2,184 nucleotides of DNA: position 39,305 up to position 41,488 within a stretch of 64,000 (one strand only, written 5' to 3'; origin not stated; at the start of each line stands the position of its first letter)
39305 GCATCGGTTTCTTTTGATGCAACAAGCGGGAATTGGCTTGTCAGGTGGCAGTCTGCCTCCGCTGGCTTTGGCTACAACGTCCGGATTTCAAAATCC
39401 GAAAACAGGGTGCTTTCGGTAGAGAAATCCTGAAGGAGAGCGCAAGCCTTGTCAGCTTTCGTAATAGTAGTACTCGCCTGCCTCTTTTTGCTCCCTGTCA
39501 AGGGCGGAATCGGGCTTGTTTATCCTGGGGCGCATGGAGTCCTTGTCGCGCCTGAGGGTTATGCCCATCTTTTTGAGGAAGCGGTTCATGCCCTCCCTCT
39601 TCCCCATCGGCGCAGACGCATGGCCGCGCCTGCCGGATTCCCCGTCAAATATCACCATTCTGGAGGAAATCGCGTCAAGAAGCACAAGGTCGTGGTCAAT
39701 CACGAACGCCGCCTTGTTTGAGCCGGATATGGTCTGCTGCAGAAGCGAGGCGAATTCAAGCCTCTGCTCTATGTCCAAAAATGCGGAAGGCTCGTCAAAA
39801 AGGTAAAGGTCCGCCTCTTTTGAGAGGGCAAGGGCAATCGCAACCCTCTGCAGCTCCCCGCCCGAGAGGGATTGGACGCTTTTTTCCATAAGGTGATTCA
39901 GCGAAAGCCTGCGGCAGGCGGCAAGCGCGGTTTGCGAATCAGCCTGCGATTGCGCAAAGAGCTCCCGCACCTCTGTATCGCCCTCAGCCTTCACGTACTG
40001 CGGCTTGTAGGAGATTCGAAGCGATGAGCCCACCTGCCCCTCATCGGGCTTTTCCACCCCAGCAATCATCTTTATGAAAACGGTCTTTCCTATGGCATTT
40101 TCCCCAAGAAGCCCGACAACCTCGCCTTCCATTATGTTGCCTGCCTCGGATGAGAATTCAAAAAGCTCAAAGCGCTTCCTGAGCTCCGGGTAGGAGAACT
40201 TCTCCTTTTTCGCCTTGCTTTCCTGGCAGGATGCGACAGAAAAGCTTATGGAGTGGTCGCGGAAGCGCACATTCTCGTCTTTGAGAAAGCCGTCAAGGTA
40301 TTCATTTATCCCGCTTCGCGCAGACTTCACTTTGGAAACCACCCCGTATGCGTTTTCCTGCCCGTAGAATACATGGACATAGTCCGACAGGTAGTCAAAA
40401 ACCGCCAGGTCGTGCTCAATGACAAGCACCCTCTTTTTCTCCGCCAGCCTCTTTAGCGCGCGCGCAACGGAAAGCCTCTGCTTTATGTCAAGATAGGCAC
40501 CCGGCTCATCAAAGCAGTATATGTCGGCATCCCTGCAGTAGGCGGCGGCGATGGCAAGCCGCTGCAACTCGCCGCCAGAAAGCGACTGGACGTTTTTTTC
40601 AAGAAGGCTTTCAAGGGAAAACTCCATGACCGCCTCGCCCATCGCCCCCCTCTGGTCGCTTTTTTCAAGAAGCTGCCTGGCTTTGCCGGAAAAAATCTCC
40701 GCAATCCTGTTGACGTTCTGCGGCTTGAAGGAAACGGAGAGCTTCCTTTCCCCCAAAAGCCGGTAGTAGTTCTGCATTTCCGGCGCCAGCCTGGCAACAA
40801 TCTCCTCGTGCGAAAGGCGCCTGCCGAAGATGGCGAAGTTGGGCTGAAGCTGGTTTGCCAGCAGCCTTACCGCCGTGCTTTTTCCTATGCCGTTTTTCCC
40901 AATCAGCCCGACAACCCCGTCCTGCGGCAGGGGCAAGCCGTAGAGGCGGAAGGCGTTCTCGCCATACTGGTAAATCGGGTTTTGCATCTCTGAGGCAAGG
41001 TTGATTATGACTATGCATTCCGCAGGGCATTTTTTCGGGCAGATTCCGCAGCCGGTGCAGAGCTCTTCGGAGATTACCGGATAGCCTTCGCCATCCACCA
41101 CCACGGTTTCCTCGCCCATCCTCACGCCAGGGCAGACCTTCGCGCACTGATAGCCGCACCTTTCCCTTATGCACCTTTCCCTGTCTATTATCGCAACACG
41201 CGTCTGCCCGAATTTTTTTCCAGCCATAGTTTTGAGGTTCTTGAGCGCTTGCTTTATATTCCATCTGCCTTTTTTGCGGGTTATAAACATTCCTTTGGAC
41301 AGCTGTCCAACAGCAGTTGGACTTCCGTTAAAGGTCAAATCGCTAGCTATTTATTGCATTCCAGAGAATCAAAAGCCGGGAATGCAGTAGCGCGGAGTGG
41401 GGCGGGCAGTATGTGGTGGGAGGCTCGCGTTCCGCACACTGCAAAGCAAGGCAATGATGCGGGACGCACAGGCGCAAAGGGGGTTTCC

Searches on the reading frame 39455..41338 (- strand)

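Call 68: search_protein_families(library=pfam, proteins=[window:39455-41338:-], max_evalue=0.001)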
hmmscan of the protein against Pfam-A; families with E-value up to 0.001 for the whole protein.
window:39455-41338:- (628 aa): 12 families
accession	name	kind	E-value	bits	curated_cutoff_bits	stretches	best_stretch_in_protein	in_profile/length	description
PF00005.33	ABC_tran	-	2.9e-40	138.5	25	2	401-518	7-136/137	ABC transporter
PF02463.25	SMC_N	-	5.9e-14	52.5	40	2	141-327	25-215/220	RecF/RecN/SMC N terminal domain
PF13304.12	AAA_21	-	1.3e-10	42.3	27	0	226-306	220-295/304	AAA domain, putative AbiEii toxin, Type IV TA system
PF14697.11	Fer4_21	-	2.5e-06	28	35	1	49-109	1-57/59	4Fe-4S dicluster domain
PF13237.11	Fer4_10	-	4e-06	27.1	25.5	0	87-118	2-22/53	4Fe-4S dicluster domain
PF04068.21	Fer4_RLI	-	5e-06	26.6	23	1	46-76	1-34/35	Possible Fer4-like domain in RNase L inhibitor, RLI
PF13191.12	AAA_16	-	9.4e-06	26.7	32.6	0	141-253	25-104/167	AAA ATPase domain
PF12837.12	Fer4_6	-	3.4e-05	24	25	0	49-70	2-20/24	4Fe-4S binding domain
PF12797.12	Fer4_2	-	6.5e-05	23.1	24.5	0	86-106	2-22/22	4Fe-4S binding domain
PF13187.11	Fer4_9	-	0.00012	22.4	27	0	94-122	2-30/52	4Fe-4S dicluster domain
PF13401.12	AAA_22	-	0.00019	22.2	27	0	140-177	5-33/130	AAA domain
PF13175.12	AAA_15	-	0.00085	19.5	32.1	0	145-167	28-50/374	AAA ATPase domain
